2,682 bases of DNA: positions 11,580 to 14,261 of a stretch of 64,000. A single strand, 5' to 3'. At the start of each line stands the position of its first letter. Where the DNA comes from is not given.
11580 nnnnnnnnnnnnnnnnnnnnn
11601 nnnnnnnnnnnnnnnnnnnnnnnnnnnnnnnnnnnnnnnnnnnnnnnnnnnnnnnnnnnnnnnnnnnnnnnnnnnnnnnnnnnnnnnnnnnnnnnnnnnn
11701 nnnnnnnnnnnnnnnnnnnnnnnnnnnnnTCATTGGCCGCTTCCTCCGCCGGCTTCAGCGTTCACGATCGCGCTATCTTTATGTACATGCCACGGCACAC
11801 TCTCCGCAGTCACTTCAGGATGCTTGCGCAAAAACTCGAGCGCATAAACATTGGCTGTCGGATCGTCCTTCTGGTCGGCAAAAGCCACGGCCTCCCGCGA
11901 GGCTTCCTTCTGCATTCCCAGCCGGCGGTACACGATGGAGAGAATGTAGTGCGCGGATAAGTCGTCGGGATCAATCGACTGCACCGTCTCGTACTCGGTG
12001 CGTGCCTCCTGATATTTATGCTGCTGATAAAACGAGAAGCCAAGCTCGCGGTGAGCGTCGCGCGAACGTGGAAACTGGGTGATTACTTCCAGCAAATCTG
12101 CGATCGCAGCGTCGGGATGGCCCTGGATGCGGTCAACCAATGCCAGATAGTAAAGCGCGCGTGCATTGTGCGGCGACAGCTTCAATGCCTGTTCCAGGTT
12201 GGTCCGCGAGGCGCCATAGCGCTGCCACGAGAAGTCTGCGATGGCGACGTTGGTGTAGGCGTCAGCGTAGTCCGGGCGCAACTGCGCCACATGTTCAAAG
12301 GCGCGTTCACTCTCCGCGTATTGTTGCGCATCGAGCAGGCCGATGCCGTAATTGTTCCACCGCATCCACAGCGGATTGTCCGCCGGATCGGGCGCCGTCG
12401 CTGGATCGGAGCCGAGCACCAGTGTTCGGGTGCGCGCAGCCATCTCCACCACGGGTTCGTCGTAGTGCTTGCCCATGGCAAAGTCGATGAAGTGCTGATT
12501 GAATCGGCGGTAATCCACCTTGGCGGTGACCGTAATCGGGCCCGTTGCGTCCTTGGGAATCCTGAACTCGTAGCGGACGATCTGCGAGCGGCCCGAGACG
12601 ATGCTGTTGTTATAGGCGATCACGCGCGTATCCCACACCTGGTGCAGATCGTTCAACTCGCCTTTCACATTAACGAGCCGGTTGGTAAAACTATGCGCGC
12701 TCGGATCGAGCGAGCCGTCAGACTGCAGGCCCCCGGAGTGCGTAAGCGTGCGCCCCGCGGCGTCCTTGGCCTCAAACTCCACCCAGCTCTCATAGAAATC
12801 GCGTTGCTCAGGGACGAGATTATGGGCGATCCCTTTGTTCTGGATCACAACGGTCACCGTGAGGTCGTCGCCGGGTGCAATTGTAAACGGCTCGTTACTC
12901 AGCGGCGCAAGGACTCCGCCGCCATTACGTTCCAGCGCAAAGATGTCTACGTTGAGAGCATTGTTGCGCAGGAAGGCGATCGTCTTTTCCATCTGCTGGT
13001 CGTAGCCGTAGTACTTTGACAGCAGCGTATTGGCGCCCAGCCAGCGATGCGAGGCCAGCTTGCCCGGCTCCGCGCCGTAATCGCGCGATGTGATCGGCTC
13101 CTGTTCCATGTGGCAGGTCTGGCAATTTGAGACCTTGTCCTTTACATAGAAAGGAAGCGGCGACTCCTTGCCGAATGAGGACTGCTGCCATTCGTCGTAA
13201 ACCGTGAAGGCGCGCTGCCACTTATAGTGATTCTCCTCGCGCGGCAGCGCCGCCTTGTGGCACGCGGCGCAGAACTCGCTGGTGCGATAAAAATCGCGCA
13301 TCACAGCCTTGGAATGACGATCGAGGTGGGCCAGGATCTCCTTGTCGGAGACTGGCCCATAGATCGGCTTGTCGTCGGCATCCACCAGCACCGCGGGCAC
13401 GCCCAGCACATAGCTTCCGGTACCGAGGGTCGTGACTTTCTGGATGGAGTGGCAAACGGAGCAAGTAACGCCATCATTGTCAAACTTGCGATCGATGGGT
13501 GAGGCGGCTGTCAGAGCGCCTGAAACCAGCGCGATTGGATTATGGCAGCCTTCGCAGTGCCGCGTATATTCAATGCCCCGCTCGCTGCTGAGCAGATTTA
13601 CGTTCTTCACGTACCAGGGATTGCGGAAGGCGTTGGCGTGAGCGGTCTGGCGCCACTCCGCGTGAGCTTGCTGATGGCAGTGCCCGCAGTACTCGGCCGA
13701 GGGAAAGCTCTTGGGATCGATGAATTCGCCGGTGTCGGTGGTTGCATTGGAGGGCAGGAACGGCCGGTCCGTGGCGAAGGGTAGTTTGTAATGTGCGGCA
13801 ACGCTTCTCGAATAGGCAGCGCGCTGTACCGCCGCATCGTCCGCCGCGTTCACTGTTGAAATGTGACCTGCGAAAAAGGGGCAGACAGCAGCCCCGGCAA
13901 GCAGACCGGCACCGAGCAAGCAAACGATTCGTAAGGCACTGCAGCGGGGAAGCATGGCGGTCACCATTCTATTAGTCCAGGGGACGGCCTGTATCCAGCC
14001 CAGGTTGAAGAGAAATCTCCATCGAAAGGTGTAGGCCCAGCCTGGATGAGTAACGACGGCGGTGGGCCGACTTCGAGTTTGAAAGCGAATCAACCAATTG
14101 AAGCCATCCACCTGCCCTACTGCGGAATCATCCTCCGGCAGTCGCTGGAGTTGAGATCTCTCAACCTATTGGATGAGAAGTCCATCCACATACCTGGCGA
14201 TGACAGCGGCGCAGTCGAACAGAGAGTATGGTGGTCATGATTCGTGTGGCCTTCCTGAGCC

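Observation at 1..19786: Large uncharacterised heme/propeller operon with its own TonB-dependent receptor: candidate new periplasmic pathway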

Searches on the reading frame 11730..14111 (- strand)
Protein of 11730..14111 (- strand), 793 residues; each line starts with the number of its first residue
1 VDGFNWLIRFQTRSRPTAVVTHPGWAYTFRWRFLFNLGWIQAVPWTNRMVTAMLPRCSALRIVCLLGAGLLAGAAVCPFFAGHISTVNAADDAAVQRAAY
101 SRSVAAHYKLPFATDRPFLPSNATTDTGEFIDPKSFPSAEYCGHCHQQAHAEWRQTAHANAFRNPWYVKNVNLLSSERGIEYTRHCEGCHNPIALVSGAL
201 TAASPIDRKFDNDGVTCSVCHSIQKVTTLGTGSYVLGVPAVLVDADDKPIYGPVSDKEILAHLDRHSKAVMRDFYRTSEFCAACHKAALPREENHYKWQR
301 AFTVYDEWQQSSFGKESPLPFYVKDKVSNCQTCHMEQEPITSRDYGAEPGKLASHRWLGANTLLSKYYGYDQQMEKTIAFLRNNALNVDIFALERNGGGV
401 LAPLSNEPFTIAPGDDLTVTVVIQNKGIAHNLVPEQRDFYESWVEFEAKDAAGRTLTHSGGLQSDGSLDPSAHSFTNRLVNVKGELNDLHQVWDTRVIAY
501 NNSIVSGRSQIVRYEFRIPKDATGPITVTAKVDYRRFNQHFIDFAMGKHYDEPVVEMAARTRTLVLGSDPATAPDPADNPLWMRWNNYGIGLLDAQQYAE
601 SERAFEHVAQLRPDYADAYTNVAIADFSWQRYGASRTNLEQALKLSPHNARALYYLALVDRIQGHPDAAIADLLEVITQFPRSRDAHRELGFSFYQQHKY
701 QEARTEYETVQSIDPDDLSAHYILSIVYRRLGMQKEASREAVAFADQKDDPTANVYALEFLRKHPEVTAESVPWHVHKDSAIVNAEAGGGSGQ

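Call 4: search_protein_families(library=pfam, proteins=[window:11730-14111:-], max_evalue=0.01)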
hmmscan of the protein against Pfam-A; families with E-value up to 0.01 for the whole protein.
window:11730-14111:- (793 aa): 18 families
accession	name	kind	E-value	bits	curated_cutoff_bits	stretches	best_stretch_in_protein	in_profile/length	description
PF07719.23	TPR_2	-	8.7e-17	60.2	27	1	685-717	2-34/34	Tetratricopeptide repeat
PF13414.12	TPR_11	-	6.9e-15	54.9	26.8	2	694-732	4-42/42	TPR repeat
PF13432.12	TPR_16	-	5.8e-13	49.5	32.7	2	663-717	10-64/65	Tetratricopeptide repeat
PF14559.12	TPR_19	-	2.8e-10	40.8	25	1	663-720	4-61/68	Tetratricopeptide repeat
PF13424.12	TPR_12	-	6.3e-10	39.5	30.1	1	585-645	6-74/77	Tetratricopeptide repeat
PF00515.34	TPR_1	-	7.6e-09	35.5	27.8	0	685-717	2-34/34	Tetratricopeptide repeat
PF13435.11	Cytochrome_C554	-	5.6e-08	34.1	20.8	1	142-222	2-84/84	Cytochrome c554 and c-prime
PF13431.12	TPR_17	-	7.4e-08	32.5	24.4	0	639-670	2-33/34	Tetratricopeptide repeat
PF13181.12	TPR_8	-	1.1e-06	28.8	25.7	0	616-649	1-34/34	Tetratricopeptide repeat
PF13428.12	TPR_14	-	1.6e-06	28.6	23.5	0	651-691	2-42/44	Tetratricopeptide repeat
PF13371.12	TPR_9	-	1.6e-06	28.5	35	1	594-652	7-65/73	Tetratricopeptide repeat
PF14537.11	Cytochrom_c3_2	-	6.8e-06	26.9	25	0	141-224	8-67/79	Cytochrome c3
PF14522.11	Cytochrome_C7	-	1.2e-05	25.4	24.8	0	278-341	13-55/67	Cytochrome c7 and related cytochrome c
PF22113.1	Mtrc-MtrF_II-IV_dom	-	2.4e-05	24.4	30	0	274-339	24-93/176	Outer membrane cytochrome MtrC/MtrF-like, domains II/IV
PF23914.1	TPR_CcmH_CycH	-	2.7e-05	24.5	42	0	584-672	52-143/158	Cytochrome c-type biogenesis protein H TPR domain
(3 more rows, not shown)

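Call 5: search_protein_families(library=ncbifam, proteins=[window:11730-14111:-], max_evalue=0.01)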
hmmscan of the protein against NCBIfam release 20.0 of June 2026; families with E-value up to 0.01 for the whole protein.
window:11730-14111:- (793 aa): 20 families
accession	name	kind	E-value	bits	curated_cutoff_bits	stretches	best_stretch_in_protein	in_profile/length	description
NF040959.1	MamA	equivalog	1.7e-18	66.9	200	2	589-703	78-192/204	magnetosome protein MamA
TIGR02917.1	PEP_TPR_lipo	equivalog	1.9e-12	45.9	312.2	1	597-741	208-352/899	XrtA/PEP-CTERM system TPR-repeat protein PrsT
TIGR02521.1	type_IV_pilW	equivalog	1.5e-11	44.3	154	2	586-669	103-188/234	type IV pilus biogenesis/stability protein PilW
NF033920.0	C39_PA2778_fam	equivalog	8.5e-08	31.9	150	1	629-740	134-246/255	PA2778 family cysteine peptidase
NF033762.1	social_mot_Tgl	equivalog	1.5e-07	31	225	1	597-750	43-202/252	social motility TPR repeat lipoprotein Tgl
TIGR02552.1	LcrH_SycD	equivalog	1.7e-07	31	104.8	1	685-739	53-107/136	SycD/LcrH family type III secretion system chaperone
TIGR03507.1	decahem_SO1788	subfamily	7.9e-07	27.9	209.3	1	277-429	268-387/672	OmcA/MtrC family decaheme c-type cytochrome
NF008391.2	PRK11189.1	equivalog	1.8e-05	24.4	250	0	585-649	102-166/297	lipoprotein NlpI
NF040886.1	cyt_C_like_Sec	equivalog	4e-05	22.4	250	0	139-163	45-69/423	multiheme c-type cytochrome (seleno)protein ExtKL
TIGR04510.1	mod_pep_cyc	subfamily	0.00027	19.6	400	1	595-742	411-560/814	putative peptide modification system cyclase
TIGR03939.1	PGA_TPR_OMP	equivalog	0.00044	18.6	366.65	1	611-720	390-499/800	poly-beta-1,6 N-acetyl-D-glucosamine export porin PgaA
TIGR02795.1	tol_pal_ybgF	equivalog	0.00048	20.7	90.1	0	591-687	11-113/119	tol-pal system protein YbgF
NF008520.0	PRK11447.1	equivalog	0.00049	18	858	1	592-758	361-535/1157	cellulose synthase complex outer membrane protein BcsC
NF033758.1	gliding_GltE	equivalog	0.0022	17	225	0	682-728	288-334/411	adventurous gliding motility TPR repeat lipoprotein GltE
NF052415.1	T3SS_chap_SctY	equivalog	0.0027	18.2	70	0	690-750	12-72/106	type III secretion apparatus assembly chaperone SctY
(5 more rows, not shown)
